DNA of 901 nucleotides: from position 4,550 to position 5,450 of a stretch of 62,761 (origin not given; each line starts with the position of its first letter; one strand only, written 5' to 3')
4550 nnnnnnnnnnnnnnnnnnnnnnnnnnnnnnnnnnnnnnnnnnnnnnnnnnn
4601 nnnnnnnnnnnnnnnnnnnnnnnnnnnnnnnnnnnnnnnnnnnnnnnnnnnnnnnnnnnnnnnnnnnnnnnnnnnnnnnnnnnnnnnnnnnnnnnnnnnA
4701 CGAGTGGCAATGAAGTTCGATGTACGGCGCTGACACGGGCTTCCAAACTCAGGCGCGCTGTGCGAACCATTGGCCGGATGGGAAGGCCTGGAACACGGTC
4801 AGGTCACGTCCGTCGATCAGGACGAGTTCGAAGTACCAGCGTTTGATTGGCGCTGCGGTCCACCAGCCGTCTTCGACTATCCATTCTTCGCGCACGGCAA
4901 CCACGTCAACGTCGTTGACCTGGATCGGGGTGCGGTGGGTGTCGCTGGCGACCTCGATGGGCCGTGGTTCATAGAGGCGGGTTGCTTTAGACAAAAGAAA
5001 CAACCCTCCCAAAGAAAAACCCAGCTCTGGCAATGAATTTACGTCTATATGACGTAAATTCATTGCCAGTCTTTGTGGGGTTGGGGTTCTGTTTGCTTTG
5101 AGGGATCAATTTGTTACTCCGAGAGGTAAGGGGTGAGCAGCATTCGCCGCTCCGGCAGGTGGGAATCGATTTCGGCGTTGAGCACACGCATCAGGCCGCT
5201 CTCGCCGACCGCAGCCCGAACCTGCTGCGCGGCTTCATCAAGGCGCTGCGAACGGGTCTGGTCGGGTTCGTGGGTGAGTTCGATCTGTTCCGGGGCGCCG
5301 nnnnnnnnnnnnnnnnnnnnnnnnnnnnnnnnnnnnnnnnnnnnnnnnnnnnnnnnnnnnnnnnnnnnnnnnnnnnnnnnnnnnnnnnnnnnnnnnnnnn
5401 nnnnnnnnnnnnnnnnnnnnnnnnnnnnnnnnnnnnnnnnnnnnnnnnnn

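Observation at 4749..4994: Mutasome cassette without imuA: an uncharacterised 81-aa Trp-rich ORF sits between imuB and dnaE2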

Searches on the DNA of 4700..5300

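Call 70: search_rna_families(source=window, start=4700, end=5300, threshold=evalue, max_evalue=1)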
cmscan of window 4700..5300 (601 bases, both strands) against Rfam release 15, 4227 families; matches with E-value up to 1: 8.
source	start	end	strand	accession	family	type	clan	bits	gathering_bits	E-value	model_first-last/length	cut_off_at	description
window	5019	5081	+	RF04161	mir-3688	Gene; miRNA;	-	25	84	0.011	1-88/88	no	mir-3688 microRNA precursor family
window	5024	5075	+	RF00791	mir-357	Gene; miRNA;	-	24.6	49.4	0.012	1-72/72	no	mir-357 microRNA precursor family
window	5019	5081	-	RF04161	mir-3688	Gene; miRNA;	-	23.6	84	0.027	1-88/88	no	mir-3688 microRNA precursor family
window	5027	5069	-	RF00642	mir-23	Gene; miRNA;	-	21.8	52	0.048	15-57/73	no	mir-23 microRNA precursor family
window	5021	5078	-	RF00697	mir-186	Gene; miRNA;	-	21.8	70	0.13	1-82/82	no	mir-186 microRNA precursor family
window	5026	5070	-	RF03598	MIR6024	Gene; miRNA;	-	21.4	72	0.091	1-99/99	no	MIR6024 microRNA precursor family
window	5027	5069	+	RF04228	MIR6140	Gene; miRNA;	-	20.8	140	0.28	1-165/165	no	MIR6140 microRNA precursor family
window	5027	5068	+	RF03489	mir-4796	Gene; miRNA;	-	20.7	90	0.15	1-93/93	no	mir-4796 microRNA precursor family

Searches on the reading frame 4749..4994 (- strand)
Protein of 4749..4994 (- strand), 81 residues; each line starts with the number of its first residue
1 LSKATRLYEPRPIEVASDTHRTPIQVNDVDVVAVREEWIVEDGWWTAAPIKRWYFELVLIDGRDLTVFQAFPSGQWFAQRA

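Call 15: search_protein_families(library=pfam, alignment_id=A1, max_evalue=10)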
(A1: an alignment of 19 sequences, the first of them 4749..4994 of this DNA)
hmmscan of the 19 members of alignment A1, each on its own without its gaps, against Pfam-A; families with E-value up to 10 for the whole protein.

A. member 1, window:4749-4994:- (81 aa): 0 families

B. families by the number of members that match (of 19 scanned): 3 families
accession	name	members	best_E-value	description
PF24421.1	Ig_J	2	0.18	Tip attachment protein J, Ig-like domain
PF00018.34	SH3_1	1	0.061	SH3 domain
PF18012.7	PH_17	1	0.11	PH domain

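Call 16: search_protein_representatives(alignment_id=A1)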
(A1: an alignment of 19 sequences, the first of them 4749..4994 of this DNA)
Query: 19 sequences, 85 profile positions. Proteins with E-value up to 0.001 (for the whole library): 953; up to 1e-10: 216; up to 1e-30: 0. The best 150 are listed.
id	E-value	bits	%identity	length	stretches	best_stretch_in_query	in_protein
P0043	1.0e-27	111.8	-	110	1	5-85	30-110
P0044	1.8e-24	101.4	-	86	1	8-85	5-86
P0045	3.6e-24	100.4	-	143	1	4-85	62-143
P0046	1.4e-22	95.3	-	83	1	4-85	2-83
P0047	1.6e-22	95.2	-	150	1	6-84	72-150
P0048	2.1e-22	94.8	-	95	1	8-85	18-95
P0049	2.4e-22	94.6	-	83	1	8-84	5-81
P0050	3.8e-22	93.9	-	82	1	7-85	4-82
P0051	7.1e-22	93.1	-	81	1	8-85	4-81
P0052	2.5e-21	91.3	-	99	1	5-84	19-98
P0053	2.7e-21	91.2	-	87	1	8-85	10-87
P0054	7.2e-21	89.8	-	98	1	9-85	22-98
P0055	9.1e-21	89.5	-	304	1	5-84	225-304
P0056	1.9e-20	88.5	-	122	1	11-84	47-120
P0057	2.2e-20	88.3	-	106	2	11-80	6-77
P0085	7.4e-18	80.2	-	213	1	7-84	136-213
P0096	4.1e-17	77.8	-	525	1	6-85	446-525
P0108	4.8e-16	74.4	-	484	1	28-85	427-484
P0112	1.5e-15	72.8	-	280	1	8-76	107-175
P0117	3.5e-15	71.6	-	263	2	32-84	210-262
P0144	1.1e-13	66.9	-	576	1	9-84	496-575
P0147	1.4e-13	66.5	-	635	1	27-74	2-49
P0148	1.4e-13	66.4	-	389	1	8-62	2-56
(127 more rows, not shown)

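Call 17: search_protein_families(library=pfam, proteins=[P0096, P0108, P0144, P0055, P0085, P0117, P0147, P0148, P0112], max_evalue=0.01)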
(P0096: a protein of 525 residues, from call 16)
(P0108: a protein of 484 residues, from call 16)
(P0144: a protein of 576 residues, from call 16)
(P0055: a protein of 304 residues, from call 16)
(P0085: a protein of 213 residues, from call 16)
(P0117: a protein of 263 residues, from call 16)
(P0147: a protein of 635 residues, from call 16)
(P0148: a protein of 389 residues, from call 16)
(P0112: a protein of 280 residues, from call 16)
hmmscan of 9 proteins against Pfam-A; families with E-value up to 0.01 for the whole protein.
P0096 (525 aa): 2 families
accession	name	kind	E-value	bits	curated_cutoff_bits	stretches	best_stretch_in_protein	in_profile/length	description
PF00817.25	IMS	-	1.3e-08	35.4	23.2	1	55-183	17-147/148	impB/mucB/samB family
PF11799.13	IMS_C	-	0.00015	22.6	20.7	1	297-383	18-105/109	impB/mucB/samB family C-terminal domain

P0108 (484 aa): 1 family
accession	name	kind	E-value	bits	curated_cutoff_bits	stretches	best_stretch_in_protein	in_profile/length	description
PF00817.25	IMS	-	8.4e-10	39.2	23.2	1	4-125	21-147/148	impB/mucB/samB family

P0144 (576 aa): 2 families
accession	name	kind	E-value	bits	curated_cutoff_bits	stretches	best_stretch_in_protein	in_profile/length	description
PF00817.25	IMS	-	2.1e-12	47.6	23.2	1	127-244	26-147/148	impB/mucB/samB family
PF21999.2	IMS_HHH_1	-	0.0013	19.6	27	1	278-320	10-53/53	DNA polymerase-iota, thumb domain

P0055 (304 aa): 0 families

P0085 (213 aa): 0 families

P0117 (263 aa): 0 families

P0147 (635 aa): 1 family
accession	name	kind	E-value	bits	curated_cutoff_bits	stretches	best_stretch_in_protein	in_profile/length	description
PF02811.25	PHP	-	3.4e-05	24.7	26.4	1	111-140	1-30/164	PHP domain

P0148 (389 aa): 1 family
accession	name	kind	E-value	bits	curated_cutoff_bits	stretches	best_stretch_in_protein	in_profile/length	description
PF02811.25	PHP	-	3.8e-08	34.3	26.4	1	134-210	49-124/164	PHP domain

P0112 (280 aa): 0 families

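Call 34: predict_structure(alignment_id=A1)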
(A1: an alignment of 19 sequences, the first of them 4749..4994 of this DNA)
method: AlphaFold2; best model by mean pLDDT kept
length: 81 residues; sequences in the alignment: 19
mean_pLDDT: 86.3   pTM: 0.73
mean pLDDT of the five models: 86.3, 84.9, 81.1, 79.5, 68.1
residues with pLDDT >= 90: 53; 70-90: 13; 50-70: 13; < 50: 2
segments of 3 or more residues with pLDDT < 50: none
pLDDT, mean of each block of 10 residues (from residue 1): 61 94 96 94 69 95 94 90 59
secondary structure, 60 per line:
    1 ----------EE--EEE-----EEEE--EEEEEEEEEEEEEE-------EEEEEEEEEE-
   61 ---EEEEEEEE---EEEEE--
elements in order: E15-17 E23-26 E29-42 E50-59 E64-71 E75-79

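Call 39: fold_search(model_id=the predicted structure, library=pdb)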
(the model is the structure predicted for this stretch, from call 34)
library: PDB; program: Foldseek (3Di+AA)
matches with E <= 10: 370; with E <= 0.001: 0
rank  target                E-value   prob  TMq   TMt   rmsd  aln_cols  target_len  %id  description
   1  8oxq_A                1.1e+00  0.30  0.32  0.03   8.3        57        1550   19  ATM(Q2971A) dimeric C-terminal region in complex with Mg AMP-PNP (released 2023-09-27)
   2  8oxp_A                1.1e+00  0.30  0.32  0.01   8.3        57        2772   19  ATM(Q2971A) in complex with Mg AMP-PNP (released 2023-09-27)
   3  9i9s_B                1.6e+00  0.07  0.23  0.05   6.9        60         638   15  Room temperature structure of PBP2a at the LCLS (released 2026-02-18)
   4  4ffu_B                1.6e+00  0.06  0.18  0.12  10.6        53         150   13  CRYSTAL STRUCTURE OF putative MaoC-like (monoamine oxidase-like) protein, similar to NodN from Sinorhizo Bium meliloti (released 2012-06-13)
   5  7jil_q                1.7e+00  0.18  0.26  0.19   6.7        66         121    9  70S ribosome Flavobacterium johnsoniae (released 2020-12-02)
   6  4dx9_C                1.7e+00  0.16  0.33  0.23   7.3        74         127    7  ICAP1 in complex with integrin beta 1 cytoplasmic tail (released 2013-01-09)
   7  8b0h_I                1.7e+00  0.09  0.25  0.06  12.2        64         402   12  2C9, C5b9-CD59 cryoEM structure (released 2023-02-22)
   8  4f01_A                1.8e+00  0.18  0.35  0.16  10.6       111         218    9  Crystal structure of an artificial dimeric DnaK complex (released 2013-04-17)
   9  6e7o_C                1.9e+00  0.04  0.20  0.13  14.4        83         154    6  Crystal structure of deglycosylated human EPDR1 (released 2019-01-23)
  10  4jif_A                2.0e+00  0.15  0.34  0.24   7.3        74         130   11  Co-crystal structure of ICAP1 PTB domain in complex with a KRIT1 peptide (released 2013-05-01)
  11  8bo9_B                2.0e+00  0.13  0.34  0.19  12.6        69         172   13  NanoLuc-D9R/H57A/K89R mutant complexed with azacoelenterazine bound in intra-barrel catalytic site (released 2023-09-27)
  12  7sic_A                2.1e+00  0.20  0.31  0.01   8.3        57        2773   19  Human ATM Dimer (released 2022-02-02)
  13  3ls8_A                2.1e+00  0.14  0.28  0.07   6.7        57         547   16  Crystal structure of human PIK3C3 in complex with 3-[4-(4-Morpholinyl)thieno[3,2-d]pyrimidin-2-yl]-phenol (released 2010-03-23)
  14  7nyc_I                2.1e+00  0.08  0.25  0.08  13.3        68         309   12  cryoEM structure of 3C9-sMAC (released 2021-10-06)
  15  8wt4_A                2.1e+00  0.04  0.24  0.15  10.5        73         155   11  Crystal structure of DL-endopeptidase CwlO complexed with IseA (released 2024-07-03)
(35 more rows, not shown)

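Call 44: find_related_loci(query=A1, collection=genome_contigs, flank=7000)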
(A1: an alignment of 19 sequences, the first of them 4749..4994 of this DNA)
Query A1 (81 aa) in genome_contigs; peptide patterns used: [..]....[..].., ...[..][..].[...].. (x = any residue, [..] = any of these).
300 stretches matched a pattern; 235 encode a relative of the query (tblastn E <= 1e-3); the best 80 are kept; 80 distinct loci.
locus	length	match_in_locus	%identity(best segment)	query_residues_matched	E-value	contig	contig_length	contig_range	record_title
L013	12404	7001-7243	96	1-81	1e-49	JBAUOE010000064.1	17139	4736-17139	MAG: Solirubrobacterales bacterium isolate MFD05593_ilm_asm_bin11 k127_29584, whole genome shotgun sequence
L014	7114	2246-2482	95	3-81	6e-48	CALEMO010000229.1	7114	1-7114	MAG TPA_asm: uncultured Solirubrobacterales bacterium isolate ERR2206771_bin.142_CONCOCT_v1.1_MAG genome assembly, conti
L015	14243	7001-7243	91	1-81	7e-48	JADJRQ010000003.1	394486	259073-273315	MAG: Solirubrobacterales bacterium isolate Hade_18-Q3-R52-61_BAT3C.352 tig00007796-10-3942290, whole genome shotgun sequ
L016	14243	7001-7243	93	1-81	8e-48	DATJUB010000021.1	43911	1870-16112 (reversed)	MAG TPA_asm: Solirubrobacterales bacterium isolate SMAG_U15035 k141_3170303, whole genome shotgun sequence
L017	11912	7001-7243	90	1-81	4e-47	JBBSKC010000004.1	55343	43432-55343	MAG: Solirubrobacterales bacterium isolate LS4_metabat2.211 LS4_metabat2.211_K_2284025_L_55343_cov_22.6993, whole genome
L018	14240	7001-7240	89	2-81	3e-47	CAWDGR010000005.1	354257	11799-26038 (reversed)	MAG: uncultured Solirubrobacterales bacterium isolate MFD03804.bin.2.112 genome assembly, contig: contig_22967, whole ge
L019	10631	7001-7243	88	1-81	3e-47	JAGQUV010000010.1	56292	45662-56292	MAG: Solirubrobacterales bacterium isolate HKST-UBA68 NODE_12_length_56292_cov_3.795322, whole genome shotgun sequence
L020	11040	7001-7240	89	2-81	2e-47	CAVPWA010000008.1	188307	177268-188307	MAG: uncultured Solirubrobacterales bacterium isolate MFD09964.bin.1.97 genome assembly, contig: contig_40698, whole gen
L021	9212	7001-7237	90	3-81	1e-46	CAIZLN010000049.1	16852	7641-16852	MAG: uncultured Solirubrobacterales bacterium isolate Loc090519-5m_bin-0122 genome assembly, contig: bin-0122:049/168, w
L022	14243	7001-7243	88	1-81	2e-46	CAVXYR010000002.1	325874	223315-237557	MAG: uncultured Solirubrobacterales bacterium isolate MFD09779.bin.1.78 genome assembly, contig: contig_19025, whole gen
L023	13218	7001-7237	92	3-81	1e-46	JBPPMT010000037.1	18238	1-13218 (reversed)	MAG: Solirubrobacterales bacterium isolate BIOS2019_out_041 k131_913398, whole genome shotgun sequence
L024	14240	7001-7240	91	2-81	3e-46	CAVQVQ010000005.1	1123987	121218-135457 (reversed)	MAG: uncultured Solirubrobacterales bacterium isolate MFD09964.bin.1.317 genome assembly, contig: contig_6487, whole gen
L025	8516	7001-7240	89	2-81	6e-46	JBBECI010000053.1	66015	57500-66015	MAG: Solirubrobacterales bacterium isolate LejiaF_62_21 Lejia_F_670_length_66015_cov_11, whole genome shotgun sequence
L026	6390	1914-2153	89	2-81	2e-45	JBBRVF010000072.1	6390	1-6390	MAG: Solirubrobacterales bacterium isolate La3_metabat2.098 La3_metabat2.098_K_3576869_L_6390_cov_13.0000, whole genome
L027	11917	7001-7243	88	1-81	2e-45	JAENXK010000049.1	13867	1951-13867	MAG: Thermoleophilia bacterium isolate 14_8_m_bin7 k141_454598_length_13867_cov_40.1269, whole genome shotgun sequence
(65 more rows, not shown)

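Call 78: search_solved_structures(query=A3, max_evalue=1)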
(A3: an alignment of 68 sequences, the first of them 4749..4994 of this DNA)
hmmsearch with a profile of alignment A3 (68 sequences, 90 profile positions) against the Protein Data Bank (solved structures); distinct sequences matched with E-value up to 1: 1.
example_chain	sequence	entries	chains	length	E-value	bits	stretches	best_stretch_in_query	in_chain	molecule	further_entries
8tl7_A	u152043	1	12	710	0.75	12.9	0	14-46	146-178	Computationally designed protein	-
